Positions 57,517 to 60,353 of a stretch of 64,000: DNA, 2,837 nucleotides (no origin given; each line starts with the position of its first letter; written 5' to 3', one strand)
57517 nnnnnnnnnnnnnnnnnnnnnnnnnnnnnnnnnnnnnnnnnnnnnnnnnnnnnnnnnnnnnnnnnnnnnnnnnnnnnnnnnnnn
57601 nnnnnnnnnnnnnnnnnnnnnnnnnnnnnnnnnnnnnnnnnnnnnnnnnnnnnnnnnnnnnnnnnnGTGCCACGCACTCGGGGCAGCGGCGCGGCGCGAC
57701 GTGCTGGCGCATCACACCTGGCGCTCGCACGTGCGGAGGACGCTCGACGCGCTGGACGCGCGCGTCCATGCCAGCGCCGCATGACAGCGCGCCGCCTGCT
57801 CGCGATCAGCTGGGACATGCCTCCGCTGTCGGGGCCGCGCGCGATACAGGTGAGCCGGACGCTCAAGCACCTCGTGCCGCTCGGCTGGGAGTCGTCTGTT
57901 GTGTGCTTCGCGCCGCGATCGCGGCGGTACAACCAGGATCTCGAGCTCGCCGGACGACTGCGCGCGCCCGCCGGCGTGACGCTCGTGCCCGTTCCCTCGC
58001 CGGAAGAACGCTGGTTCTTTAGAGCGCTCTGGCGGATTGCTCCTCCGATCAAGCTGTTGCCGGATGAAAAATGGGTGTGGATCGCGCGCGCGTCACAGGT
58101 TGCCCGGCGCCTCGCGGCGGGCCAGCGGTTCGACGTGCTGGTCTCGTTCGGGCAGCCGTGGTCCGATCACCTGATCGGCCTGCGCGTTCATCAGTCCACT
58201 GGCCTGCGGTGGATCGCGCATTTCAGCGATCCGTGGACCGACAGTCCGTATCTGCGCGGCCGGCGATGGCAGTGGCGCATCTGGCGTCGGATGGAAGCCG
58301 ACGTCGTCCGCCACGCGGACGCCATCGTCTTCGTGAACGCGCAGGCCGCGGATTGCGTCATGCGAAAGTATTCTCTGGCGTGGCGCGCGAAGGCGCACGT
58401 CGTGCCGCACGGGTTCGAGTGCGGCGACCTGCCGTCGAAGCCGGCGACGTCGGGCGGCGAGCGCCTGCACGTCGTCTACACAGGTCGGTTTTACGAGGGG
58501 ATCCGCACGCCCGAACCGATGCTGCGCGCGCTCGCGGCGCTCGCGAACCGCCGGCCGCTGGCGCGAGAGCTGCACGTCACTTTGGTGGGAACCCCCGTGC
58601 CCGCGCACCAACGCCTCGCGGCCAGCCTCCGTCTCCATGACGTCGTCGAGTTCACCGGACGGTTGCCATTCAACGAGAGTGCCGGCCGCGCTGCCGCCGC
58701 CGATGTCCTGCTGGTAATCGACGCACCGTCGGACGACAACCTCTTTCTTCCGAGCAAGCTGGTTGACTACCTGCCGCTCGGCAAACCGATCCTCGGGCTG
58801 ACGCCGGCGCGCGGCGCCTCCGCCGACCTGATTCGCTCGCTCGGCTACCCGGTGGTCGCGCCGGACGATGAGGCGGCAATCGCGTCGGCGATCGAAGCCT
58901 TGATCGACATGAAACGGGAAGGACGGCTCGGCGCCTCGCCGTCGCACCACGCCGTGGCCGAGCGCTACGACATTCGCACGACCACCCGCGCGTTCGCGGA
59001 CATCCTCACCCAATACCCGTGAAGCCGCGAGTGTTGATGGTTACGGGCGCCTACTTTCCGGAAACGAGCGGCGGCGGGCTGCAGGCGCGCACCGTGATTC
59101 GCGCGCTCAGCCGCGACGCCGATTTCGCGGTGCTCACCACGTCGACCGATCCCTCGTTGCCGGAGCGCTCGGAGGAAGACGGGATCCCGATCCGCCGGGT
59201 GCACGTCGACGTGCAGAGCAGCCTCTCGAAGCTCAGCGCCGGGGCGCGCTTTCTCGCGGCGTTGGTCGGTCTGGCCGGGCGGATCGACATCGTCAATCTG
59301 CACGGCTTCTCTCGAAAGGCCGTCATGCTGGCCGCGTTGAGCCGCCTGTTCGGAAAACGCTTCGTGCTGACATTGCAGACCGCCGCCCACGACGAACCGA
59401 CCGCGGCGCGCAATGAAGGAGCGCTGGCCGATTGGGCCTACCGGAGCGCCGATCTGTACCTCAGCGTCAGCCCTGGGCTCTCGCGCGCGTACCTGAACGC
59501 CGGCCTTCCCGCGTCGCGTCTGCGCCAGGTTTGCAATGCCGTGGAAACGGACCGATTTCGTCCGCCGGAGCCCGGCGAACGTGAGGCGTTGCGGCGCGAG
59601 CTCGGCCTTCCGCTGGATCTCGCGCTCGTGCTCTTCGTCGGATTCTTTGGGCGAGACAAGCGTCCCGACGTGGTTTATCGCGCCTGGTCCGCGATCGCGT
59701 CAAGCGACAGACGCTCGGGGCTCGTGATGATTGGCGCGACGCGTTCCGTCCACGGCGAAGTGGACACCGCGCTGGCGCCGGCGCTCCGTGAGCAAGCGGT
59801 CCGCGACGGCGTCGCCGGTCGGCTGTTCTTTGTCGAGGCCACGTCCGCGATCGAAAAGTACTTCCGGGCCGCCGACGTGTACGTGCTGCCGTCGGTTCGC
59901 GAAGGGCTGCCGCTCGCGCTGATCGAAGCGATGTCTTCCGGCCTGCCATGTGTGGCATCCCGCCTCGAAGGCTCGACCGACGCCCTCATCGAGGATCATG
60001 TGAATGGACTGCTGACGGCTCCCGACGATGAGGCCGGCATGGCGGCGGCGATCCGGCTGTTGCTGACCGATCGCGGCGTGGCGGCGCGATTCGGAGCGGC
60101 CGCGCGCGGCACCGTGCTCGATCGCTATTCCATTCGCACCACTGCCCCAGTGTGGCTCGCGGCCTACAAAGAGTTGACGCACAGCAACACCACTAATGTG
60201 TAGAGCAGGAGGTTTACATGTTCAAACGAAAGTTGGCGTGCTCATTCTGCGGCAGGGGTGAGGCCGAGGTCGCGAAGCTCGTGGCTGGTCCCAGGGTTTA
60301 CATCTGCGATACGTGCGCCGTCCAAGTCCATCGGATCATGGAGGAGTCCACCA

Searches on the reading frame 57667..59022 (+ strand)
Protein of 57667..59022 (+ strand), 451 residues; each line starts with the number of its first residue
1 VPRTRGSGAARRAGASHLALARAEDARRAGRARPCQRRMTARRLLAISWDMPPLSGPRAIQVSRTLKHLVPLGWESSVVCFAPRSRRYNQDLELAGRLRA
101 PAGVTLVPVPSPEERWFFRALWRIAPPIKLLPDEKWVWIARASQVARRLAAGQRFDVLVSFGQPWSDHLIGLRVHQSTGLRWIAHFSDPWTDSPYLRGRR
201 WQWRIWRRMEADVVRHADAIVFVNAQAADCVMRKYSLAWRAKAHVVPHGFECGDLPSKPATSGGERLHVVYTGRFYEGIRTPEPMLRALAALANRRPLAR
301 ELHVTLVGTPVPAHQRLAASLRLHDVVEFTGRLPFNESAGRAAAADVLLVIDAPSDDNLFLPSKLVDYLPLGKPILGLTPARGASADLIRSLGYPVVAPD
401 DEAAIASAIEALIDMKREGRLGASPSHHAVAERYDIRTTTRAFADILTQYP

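Call 72: search_protein_families(library=pfam, proteins=[window:57667-59022:+], max_evalue=0.00001)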
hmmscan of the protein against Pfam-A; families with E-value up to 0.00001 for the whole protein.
window:57667-59022:+ (451 aa): 2 families
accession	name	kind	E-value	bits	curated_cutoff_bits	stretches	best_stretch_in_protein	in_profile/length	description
PF13692.12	Glyco_trans_1_4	-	1.8e-08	35.2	27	1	268-414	3-141/142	Glycosyl transferases group 1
PF13439.12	Glyco_transf_4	-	1.2e-07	32.4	28.5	1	64-250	10-166/170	Glycosyltransferase Family 4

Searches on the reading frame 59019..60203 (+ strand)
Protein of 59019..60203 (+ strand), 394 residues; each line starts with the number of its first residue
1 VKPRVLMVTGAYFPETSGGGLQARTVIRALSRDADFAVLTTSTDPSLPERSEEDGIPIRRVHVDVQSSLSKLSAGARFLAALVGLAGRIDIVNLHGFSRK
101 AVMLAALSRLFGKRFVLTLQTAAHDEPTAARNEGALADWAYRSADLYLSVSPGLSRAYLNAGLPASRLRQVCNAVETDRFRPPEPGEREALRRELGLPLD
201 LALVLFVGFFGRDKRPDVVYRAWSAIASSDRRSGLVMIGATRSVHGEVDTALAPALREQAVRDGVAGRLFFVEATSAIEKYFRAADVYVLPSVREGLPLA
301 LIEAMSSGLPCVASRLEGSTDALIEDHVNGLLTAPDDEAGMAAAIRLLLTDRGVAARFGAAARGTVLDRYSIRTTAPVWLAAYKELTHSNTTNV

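Call 72: search_protein_families(library=pfam, proteins=[window:59019-60203:+], max_evalue=0.00001)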
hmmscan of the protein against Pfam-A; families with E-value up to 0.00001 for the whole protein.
window:59019-60203:+ (394 aa): 5 families
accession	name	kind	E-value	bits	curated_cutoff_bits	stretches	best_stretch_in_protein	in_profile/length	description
PF00534.26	Glycos_transf_1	-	1.4e-27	96.7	26.4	1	188-363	2-170/172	Glycosyl transferases group 1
PF13692.12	Glyco_trans_1_4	-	9.1e-27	94.5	27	1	204-351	4-142/142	Glycosyl transferases group 1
PF13579.12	Glyco_trans_4_4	-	1.2e-14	55.4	29.7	1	18-173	2-157/158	Glycosyl transferase 4-like domain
PF13439.12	Glyco_transf_4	-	4.2e-12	46.9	28.5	1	18-179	3-170/170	Glycosyltransferase Family 4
PF20706.3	GT4-conflict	-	2.2e-09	37.3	26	1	198-361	194-367/385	Family 4 Glycosyltransferase in conflict systems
